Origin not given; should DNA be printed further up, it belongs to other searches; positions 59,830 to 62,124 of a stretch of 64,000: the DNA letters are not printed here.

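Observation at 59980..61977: Single-polypeptide cNMP-binding, P-loop and patatin phospholipase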

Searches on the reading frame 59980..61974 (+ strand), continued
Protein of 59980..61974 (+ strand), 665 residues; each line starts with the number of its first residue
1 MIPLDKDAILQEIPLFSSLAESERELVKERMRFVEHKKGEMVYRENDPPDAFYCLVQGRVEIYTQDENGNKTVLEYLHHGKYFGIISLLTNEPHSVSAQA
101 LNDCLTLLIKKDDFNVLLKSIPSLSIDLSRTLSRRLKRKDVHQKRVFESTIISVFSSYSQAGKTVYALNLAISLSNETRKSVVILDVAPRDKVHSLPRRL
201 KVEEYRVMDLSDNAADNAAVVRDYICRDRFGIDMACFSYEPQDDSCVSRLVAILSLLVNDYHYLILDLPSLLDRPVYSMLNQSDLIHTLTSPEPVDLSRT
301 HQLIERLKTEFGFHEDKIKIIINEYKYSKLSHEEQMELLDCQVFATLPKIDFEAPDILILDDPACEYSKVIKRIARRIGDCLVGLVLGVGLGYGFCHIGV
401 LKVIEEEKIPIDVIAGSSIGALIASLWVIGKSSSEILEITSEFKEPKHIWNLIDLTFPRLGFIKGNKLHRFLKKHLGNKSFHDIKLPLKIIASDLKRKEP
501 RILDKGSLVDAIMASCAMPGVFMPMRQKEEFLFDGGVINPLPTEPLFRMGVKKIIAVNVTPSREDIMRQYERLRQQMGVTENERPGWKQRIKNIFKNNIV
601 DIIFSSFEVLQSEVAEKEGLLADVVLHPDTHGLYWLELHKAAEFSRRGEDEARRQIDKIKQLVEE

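Call 24: find_encoding_contigs(protein=P0305, flank=8000, max_places=1)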
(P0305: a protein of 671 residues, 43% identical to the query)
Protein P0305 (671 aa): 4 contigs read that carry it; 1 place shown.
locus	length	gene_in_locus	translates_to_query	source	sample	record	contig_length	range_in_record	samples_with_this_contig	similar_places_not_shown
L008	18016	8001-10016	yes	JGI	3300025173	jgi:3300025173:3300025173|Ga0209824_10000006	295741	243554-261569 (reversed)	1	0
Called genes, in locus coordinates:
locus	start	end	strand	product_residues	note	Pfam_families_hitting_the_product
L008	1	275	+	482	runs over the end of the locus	PF04326:SLFN_AlbA_2, PF13749:HATPase_c_4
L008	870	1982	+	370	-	PF13776:DUF4172, PF02661:Fic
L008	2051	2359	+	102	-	-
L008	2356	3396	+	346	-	PF02661:Fic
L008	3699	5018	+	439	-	PF02689:Herpes_Helicase (faint), PF05970:PIF1, PF13604:AAA_30, PF13245:AAA_19, PF13479:AAA_24 (faint), PF13538:UvrD_C_2 (weak)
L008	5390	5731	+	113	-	PF18924:DUF5674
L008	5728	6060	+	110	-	-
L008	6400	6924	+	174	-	PF17761:DUF1016_N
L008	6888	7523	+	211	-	PF00565:SNase (weak)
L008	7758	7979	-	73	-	-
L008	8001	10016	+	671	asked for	PF00027:cNMP_binding, PF13614:AAA_31 (faint), PF01734:Patatin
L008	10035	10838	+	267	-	PF02405:MlaE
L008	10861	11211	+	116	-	-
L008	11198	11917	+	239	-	PF00005:ABC_tran, PF13304:AAA_21 (weak)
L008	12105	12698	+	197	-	PF02470:MlaD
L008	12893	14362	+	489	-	PF00342:PGI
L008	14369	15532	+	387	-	PF00999:Na_H_Exchanger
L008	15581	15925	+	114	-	-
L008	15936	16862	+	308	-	PF08308:PEGA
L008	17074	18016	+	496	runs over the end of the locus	PF13632:Glyco_trans_2_3 (weak)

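Call 26: find_encoding_contigs(protein=P0179, flank=7000, max_places=1)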
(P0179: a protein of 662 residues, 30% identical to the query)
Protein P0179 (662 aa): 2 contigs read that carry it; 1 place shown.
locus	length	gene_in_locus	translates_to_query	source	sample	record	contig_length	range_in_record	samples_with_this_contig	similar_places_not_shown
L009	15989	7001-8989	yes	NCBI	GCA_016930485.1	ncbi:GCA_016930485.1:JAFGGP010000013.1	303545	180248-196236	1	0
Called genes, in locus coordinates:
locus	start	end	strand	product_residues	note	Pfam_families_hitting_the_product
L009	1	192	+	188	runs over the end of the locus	PF05036:SPOR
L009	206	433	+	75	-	-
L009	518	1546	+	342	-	PF06347:SH3_4 (faint), PF08239:SH3_3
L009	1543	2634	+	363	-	PF00465:Fe-ADH (weak), PF13685:Fe-ADH_2, PF01761:DHQ_synthase, PF24621:DHQS_C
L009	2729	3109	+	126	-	PF07238:PilZ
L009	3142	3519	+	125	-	-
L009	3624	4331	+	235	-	PF00730:HhH-GPD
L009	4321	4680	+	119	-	-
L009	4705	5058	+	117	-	PF11969:DcpS_C, PF01230:HIT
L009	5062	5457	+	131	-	PF07238:PilZ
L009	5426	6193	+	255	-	PF13483:Lactamase_B_3, PF12706:Lactamase_B_2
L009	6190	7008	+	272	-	PF01887:SAM_HAT_N, PF20257:SAM_HAT_C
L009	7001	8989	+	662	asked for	PF00027:cNMP_binding, PF01734:Patatin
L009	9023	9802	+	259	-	PF01012:ETF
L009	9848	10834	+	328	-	PF01012:ETF, PF00766:ETF_alpha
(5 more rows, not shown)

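Call 27: find_encoding_contigs(protein=P0334, flank=7000, max_places=1)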
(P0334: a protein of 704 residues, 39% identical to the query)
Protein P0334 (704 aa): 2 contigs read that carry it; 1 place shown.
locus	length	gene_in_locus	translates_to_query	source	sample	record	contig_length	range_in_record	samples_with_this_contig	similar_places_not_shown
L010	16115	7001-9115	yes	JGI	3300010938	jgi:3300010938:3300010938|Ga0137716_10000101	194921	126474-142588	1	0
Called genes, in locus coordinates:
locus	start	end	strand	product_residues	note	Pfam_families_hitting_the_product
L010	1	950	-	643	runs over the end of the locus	PF00662:Proton_antipo_N, PF00361:Proton_antipo_M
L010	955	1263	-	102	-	PF00420:Oxidored_q2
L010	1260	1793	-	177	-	PF00499:Oxidored_q3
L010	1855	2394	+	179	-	PF00293:NUDIX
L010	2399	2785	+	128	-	-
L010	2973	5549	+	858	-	PF13581:HATPase_c_2 (weak), PF01937:ARMT1-like_dom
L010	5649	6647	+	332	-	PF00009:GTP_EFTU (weak), PF00350:Dynamin_N (faint), PF01926:MMR_HSR1, PF02421:FeoB_N, PF07650:KH_2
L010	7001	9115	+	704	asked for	PF00027:cNMP_binding, PF01734:Patatin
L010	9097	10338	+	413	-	PF02737:3HCDH_N, PF00725:3HCDH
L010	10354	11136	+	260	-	PF00378:ECH_1, PF16113:ECH_2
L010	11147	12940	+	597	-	PF00501:AMP-binding, PF23562:AMP-binding_C_3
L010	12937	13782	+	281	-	PF12146:Hydrolase_4, PF00561:Abhydrolase_1, PF12697:Abhydrolase_6, PF00756:Esterase (weak)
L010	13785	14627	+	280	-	PF01435:Peptidase_M48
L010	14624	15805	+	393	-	PF16491:Peptidase_M48_N, PF01435:Peptidase_M48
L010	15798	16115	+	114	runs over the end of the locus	PF11969:DcpS_C, PF01230:HIT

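Call 28: find_encoding_contigs(protein=P0306, flank=7000, max_places=1)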
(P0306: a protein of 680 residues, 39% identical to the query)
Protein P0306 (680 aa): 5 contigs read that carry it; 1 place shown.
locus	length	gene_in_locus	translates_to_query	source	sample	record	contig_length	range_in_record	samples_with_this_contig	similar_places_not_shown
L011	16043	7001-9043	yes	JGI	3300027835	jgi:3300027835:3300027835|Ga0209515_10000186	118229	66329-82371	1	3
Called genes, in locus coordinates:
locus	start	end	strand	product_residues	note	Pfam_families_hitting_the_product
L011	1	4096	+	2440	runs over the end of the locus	PF01937:ARMT1-like_dom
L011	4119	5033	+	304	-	PF00009:GTP_EFTU (faint), PF01926:MMR_HSR1, PF02421:FeoB_N, PF00350:Dynamin_N (faint), PF07650:KH_2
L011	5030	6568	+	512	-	-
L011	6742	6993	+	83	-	-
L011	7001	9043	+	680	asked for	PF00027:cNMP_binding, PF01656:CbiA (weak), PF13614:AAA_31 (weak), PF01734:Patatin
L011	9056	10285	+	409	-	PF02737:3HCDH_N, PF00725:3HCDH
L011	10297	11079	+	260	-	PF00378:ECH_1, PF16113:ECH_2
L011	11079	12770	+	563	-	PF00501:AMP-binding, PF23562:AMP-binding_C_3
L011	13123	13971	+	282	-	PF00975:Thioesterase (faint), PF00561:Abhydrolase_1, PF12146:Hydrolase_4, PF12697:Abhydrolase_6, PF10230:LIDHydrolase (weak), PF00756:Esterase (weak)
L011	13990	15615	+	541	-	PF07238:PilZ, PF16491:Peptidase_M48_N, PF01435:Peptidase_M48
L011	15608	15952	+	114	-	PF11969:DcpS_C, PF01230:HIT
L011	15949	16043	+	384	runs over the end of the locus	PF01266:DAO (faint), PF01494:FAD_binding_3 (faint), PF03486:HI0933_like (weak), PF05834:Lycopene_cycl (faint), PF07992:Pyr_redox_2, PF12831:FAD_oxidored (weak)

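Call 35: predict_structure(alignment_id=A3)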
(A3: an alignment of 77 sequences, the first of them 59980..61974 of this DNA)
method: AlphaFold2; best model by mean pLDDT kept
length: 665 residues; sequences in the alignment: 77
mean_pLDDT: 85.1   pTM: 0.75
mean pLDDT of the five models: 85.1, 84.3, 84.0, 82.1, 82.1
residues with pLDDT >= 90: 286; 70-90: 303; 50-70: 65; < 50: 11
segments of 3 or more residues with pLDDT < 50: 1-3, 139-146
pLDDT, mean of each block of 10 residues (from residue 1): 70 85 92 93 92 90 84 81 86 89 92 92 80 56 54 89 92 93 94 89 89 85 88 94 88 87 94 89 93 91 90 87 81 87 88 82 91 93 94 93 96 95 96 95 69 57 76 92 92 84 92 83 77 83 87 92 76 66 57 64 67 79 89 82 96 96 86
secondary structure, 60 per line:
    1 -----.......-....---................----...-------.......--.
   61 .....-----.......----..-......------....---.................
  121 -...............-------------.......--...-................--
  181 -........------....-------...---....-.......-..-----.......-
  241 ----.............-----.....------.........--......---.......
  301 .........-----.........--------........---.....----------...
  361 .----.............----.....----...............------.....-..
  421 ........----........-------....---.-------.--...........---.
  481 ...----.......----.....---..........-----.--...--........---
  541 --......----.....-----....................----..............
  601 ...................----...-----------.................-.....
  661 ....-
elements in order: H6-12 H14-17 H21-30 E31-36 E41-43 E51-57 E60-65 E71-77 H85-90 E97-100 E104-110 H111-120 H122-136 E150-156 H163-178 E182-189 H196-199 E207-209 H213-216 H218-224 E233-239 H245-257 E263-267 H274-282 E285-290 H294-309 E318-323 H332-339 E343-347 H358-361 H366-378 E383-387 H392-406 E413-417 H419-428 H433-440 H448-451 H466-476 E488-494 E499-503 H508-516 E525-527 E530-534 H543-548 E553-557 H563-582 H587-619 E624-626 H638-654 H656-664

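Call 38: fold_search(model_id=the predicted structure, library=pdb)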
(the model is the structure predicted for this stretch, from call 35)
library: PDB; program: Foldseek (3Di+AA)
matches with E <= 10: 1860; with E <= 0.001: 871
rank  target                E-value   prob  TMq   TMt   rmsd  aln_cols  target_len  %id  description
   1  5fya_A                1.5e-16  1.00  0.34  0.84   3.5       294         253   24  Cubic crystal of the native PlpD (released 2016-04-06)
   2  5fqu_A                7.2e-15  1.00  0.32  0.83   6.2       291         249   24  Orthorhombic crystal structure of of PlpD (selenomethionine derivative) (released 2016-04-06)
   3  5fqu_B                8.9e-15  1.00  0.32  0.83   4.6       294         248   24  Orthorhombic crystal structure of of PlpD (selenomethionine derivative) (released 2016-04-06)
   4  5fya_B                1.2e-14  1.00  0.33  0.81   5.9       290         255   24  Cubic crystal of the native PlpD (released 2016-04-06)
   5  9ioq                  2.9e-12  1.00  0.30  0.59   9.4       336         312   19  Crystal structure of CapE bound cUA (released 2025-05-21)
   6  9ion_B                5.2e-12  1.00  0.29  0.61   9.6       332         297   18  Cryo-EM structure of cUA bound CapE filament (released 2025-05-21)
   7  9kej_A                7.1e-12  1.00  0.31  0.56   6.6       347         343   19  Cryo-EM structure of AbCapV S58A filament bound with 3'3'-cGAMP (released 2025-11-12)
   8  9kh6_A                9.3e-12  1.00  0.31  0.58   6.8       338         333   18  cryo-EM structure of lipase/ligand/substrate complex (released 2026-03-04)
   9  8zr9_A                1.2e-11  1.00  0.30  0.54   6.8       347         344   19  Cryo-EM structure of AbCapV filemant bound with 3',3'-cGAMP (released 2025-11-19)
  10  9jeh_A                1.3e-11  1.00  0.30  0.54   6.3       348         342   19  Cryo-EM structure of AbCapV dimer, apo form (released 2025-11-19)
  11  9ion_C                1.7e-11  1.00  0.29  0.61   9.1       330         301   18  Cryo-EM structure of cUA bound CapE filament (released 2025-05-21)
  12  6hq4_B                1.7e-11  1.00  0.13  0.22  22.2       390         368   15  Structure of EAL enzyme Bd1971 - cAMP bound form (released 2019-07-31)
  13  9iom                  1.8e-11  1.00  0.29  0.59   9.6       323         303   20  CapE apo form (released 2025-05-21)
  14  4ev0_D                2.1e-11  1.00  0.18  0.54   7.8       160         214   24  Crystal Structure of Thermus thermophilus Catabolite Activator Protein (released 2012-06-20)
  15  3ea0_B                2.2e-11  1.00  0.30  0.77   3.9       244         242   20  Crystal Structure of ParA Family ATPase from Chlorobium tepidum TLS (released 2008-09-23)
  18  6hq4_A                4.6e-11  1.00  0.13  0.21  22.5       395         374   14  Structure of EAL enzyme Bd1971 - cAMP bound form (released 2019-07-31)
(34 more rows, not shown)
